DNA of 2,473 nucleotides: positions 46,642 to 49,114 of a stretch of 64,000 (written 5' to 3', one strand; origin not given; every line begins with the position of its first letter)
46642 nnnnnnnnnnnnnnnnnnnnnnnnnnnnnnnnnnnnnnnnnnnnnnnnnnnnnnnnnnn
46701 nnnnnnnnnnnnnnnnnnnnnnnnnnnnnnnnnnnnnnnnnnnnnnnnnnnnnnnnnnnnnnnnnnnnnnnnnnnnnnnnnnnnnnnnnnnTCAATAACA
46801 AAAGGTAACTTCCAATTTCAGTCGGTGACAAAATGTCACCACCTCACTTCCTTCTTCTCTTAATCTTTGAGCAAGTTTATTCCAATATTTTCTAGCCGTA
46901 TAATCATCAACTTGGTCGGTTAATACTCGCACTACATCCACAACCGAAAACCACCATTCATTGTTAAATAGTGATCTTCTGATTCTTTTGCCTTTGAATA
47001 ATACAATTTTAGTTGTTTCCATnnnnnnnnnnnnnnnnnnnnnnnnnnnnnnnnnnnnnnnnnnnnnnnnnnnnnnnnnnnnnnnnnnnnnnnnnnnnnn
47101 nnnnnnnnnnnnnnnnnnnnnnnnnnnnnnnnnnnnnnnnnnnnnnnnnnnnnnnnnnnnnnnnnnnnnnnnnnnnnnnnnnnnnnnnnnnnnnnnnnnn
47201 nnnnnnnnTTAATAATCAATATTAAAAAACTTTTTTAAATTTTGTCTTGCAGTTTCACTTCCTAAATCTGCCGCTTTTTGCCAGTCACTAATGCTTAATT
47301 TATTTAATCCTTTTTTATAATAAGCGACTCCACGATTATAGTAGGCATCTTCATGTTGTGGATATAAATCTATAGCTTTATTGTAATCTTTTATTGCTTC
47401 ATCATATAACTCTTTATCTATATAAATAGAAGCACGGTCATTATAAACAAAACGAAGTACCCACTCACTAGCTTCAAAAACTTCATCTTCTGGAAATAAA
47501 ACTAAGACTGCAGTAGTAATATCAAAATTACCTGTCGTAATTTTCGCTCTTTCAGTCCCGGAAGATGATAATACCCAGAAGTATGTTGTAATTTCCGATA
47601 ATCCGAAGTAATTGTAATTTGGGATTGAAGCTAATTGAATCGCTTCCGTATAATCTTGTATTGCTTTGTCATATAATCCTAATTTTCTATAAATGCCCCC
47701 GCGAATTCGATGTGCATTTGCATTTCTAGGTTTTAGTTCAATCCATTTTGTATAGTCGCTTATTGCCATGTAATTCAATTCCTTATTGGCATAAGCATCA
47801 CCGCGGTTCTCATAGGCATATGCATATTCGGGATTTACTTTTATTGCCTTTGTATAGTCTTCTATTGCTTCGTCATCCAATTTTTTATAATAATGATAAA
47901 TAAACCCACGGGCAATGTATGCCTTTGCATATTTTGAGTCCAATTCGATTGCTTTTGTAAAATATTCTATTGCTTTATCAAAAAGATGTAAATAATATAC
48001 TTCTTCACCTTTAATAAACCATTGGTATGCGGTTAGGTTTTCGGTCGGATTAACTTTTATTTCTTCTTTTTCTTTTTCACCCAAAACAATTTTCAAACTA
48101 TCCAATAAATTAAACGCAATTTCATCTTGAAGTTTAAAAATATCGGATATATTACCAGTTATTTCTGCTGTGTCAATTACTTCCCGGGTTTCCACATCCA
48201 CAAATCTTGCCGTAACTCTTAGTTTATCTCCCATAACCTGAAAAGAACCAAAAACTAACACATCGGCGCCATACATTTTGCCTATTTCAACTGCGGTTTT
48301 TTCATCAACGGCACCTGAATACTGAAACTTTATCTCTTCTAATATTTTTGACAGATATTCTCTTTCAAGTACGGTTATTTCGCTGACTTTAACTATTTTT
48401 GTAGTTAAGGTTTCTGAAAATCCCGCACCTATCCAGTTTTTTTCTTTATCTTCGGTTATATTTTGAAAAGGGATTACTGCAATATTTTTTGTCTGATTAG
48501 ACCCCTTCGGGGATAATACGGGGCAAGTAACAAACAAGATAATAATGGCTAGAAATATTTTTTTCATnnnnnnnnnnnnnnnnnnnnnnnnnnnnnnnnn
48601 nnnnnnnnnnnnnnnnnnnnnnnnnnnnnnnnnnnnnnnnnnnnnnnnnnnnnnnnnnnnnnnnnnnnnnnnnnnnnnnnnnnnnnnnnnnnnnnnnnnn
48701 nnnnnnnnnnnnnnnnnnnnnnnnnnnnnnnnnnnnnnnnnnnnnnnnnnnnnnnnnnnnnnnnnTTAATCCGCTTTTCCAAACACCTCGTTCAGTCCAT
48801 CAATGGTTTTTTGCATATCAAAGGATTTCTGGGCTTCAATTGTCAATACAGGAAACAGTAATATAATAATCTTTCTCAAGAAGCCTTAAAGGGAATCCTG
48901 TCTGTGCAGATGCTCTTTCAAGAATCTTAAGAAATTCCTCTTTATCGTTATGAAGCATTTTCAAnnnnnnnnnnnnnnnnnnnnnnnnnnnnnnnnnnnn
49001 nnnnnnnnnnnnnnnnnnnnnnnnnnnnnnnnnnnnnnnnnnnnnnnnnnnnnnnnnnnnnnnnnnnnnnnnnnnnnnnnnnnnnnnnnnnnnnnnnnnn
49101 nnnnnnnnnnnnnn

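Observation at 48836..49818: Decayed AbiE-type toxin-antitoxin locus: intact, GC-rich abiEi antitoxin/regulator with its own promoter next to a truncated abiEii toxin stub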

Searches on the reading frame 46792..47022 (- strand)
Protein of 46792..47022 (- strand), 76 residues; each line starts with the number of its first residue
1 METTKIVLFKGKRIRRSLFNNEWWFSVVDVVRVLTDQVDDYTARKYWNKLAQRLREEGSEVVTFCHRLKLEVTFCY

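Call 4: search_protein_families(library=pfam, proteins=[window:46792-47022:-], max_evalue=1)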
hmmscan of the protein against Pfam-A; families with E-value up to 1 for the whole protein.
window:46792-47022:- (76 aa): 4 families
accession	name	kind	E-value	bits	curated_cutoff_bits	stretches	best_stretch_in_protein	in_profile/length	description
PF18863.6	AbiJ_NTD4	-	0.012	16.5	34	1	12-59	76-125/152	AbiJ N-terminal domain 4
PF09033.15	DFF-C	-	0.016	15.6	25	1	29-63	10-42/165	DNA Fragmentation factor 45kDa, C terminal domain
PF21126.3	KATNA1_MIT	-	0.031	14.4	23.1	1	26-61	26-61/64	Katanin p60 subunit A1, MIT domain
PF02498.22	Bro-N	-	0.053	14.6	25.6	1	19-42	8-36/96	BRO family, N-terminal domain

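Call 5: search_protein_families(library=ncbifam, proteins=[window:46792-47022:-], max_evalue=1)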
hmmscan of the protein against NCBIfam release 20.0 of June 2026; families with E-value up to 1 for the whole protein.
window:46792-47022:- (76 aa): 3 families
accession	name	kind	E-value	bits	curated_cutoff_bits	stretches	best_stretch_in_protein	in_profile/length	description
TIGR02360.1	pbenz_hydroxyl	equivalog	0.036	12.9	538.7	1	32-61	225-254/390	4-hydroxybenzoate 3-monooxygenase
TIGR00122.1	birA_repr_reg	equivalog_domain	0.1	12.5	70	1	44-63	27-46/69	biotin operon repressor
TIGR00560.1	pgsA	equivalog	0.12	12.9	109.1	1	17-47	28-58/183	CDP-diacylglycerol--glycerol-3-phosphate 3-phosphatidyltransferase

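Call 58: search_protein_families(library=phrogs, proteins=[window:46792-47022:-], max_evalue=0.01)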
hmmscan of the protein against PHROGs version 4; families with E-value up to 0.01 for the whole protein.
window:46792-47022:- (76 aa): 1 family
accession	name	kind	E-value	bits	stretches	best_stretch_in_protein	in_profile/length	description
phrog_15286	-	unknown function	1.9e-11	44.5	1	4-71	5-71/274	-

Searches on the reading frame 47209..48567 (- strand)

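Call 4: search_protein_families(library=pfam, proteins=[window:47209-48567:-], max_evalue=1)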
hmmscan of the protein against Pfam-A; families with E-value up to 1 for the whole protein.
window:47209-48567:- (452 aa): 22 families
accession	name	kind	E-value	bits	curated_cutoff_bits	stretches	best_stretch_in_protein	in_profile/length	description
PF00515.34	TPR_1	-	2.4e-32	109.8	27.8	6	374-405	3-34/34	Tetratricopeptide repeat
PF13414.12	TPR_11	-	3.6e-29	100.6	26.8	5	381-420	3-42/42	TPR repeat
PF07719.23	TPR_2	-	2.8e-25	86.7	27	5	374-405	3-34/34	Tetratricopeptide repeat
PF13181.12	TPR_8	-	2.6e-22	77.5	25.7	5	374-405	3-34/34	Tetratricopeptide repeat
PF13432.12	TPR_16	-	1.6e-20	73.6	32.7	3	377-433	2-57/65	Tetratricopeptide repeat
PF13431.12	TPR_17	-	3.1e-18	64.9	24.4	4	395-420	2-27/34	Tetratricopeptide repeat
PF13424.12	TPR_12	-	1.8e-12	47.7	30.1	3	374-437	5-69/77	Tetratricopeptide repeat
PF03783.19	CsgG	-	1.9e-10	40.9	20.8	1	25-108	8-97/210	Curli production assembly/transport component CsgG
PF13428.12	TPR_14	-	3e-09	37.1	23.5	1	377-413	6-42/44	Tetratricopeptide repeat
PF13371.12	TPR_9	-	8.9e-07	29.3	35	1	381-428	4-51/73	Tetratricopeptide repeat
PF14559.12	TPR_19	-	1.3e-06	29.1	25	1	386-420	5-39/68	Tetratricopeptide repeat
PF25575.1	TPR_BSK1_C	-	2.2e-06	28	42.2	1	191-252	53-114/118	Serine/threonine-protein kinase BSK1-like, TPR repeats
PF10516.15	SHNi-TPR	-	3.7e-06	26.8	21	1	386-406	15-35/38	SHNi-TPR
PF17680.6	FlgO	-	7.2e-05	23.1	22.6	1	24-135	15-122/130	FlgO protein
PF01239.28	PPTA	-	9e-05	22.4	29.5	0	388-414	1-27/32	Protein prenyltransferase alpha subunit repeat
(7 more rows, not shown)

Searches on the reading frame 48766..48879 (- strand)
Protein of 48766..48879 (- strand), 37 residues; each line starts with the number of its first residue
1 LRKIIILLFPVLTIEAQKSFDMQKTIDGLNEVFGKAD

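Call 4: search_protein_families(library=pfam, proteins=[window:48766-48879:-], max_evalue=1)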
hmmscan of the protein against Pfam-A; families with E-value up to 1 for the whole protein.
window:48766-48879:- (37 aa): 0 families

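Call 5: search_protein_families(library=ncbifam, proteins=[window:48766-48879:-], max_evalue=1)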
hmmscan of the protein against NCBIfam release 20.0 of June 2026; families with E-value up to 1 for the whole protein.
window:48766-48879:- (37 aa): 1 family
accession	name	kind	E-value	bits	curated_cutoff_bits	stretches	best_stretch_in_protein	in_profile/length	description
TIGR02972.1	TMAO_torE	equivalog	0.076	12.8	77.75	1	4-15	16-27/49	trimethylamine N-oxide reductase system protein TorE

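Call 6: search_protein_families(library=padloc, proteins=[window:48766-48879:-], max_evalue=1)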
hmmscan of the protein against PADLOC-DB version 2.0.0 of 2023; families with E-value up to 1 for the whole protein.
window:48766-48879:- (37 aa): 0 families

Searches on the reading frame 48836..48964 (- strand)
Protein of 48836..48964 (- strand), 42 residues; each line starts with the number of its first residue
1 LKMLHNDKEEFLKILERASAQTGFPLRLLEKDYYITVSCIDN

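Call 4: search_protein_families(library=pfam, proteins=[window:48836-48964:-], max_evalue=1)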
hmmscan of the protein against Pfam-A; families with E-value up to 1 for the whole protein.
window:48836-48964:- (42 aa): 0 families

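Call 5: search_protein_families(library=ncbifam, proteins=[window:48836-48964:-], max_evalue=1)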
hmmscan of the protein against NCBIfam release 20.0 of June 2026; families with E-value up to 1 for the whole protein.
window:48836-48964:- (42 aa): 0 families

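Call 6: search_protein_families(library=padloc, proteins=[window:48836-48964:-], max_evalue=1)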
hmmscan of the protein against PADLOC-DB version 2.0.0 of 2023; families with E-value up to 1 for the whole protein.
window:48836-48964:- (42 aa): 3 families
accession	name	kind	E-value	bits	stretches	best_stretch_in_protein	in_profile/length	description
PDLC02316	AbiEii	-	1.3e-06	26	1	4-37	3-36/314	AbiEii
PDLC02292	AbiEii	-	1.9e-06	25.9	1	3-37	2-36/283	AbiEii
PDLC02289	AbiEii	-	2.8e-05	21.8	1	2-37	5-40/309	AbiEii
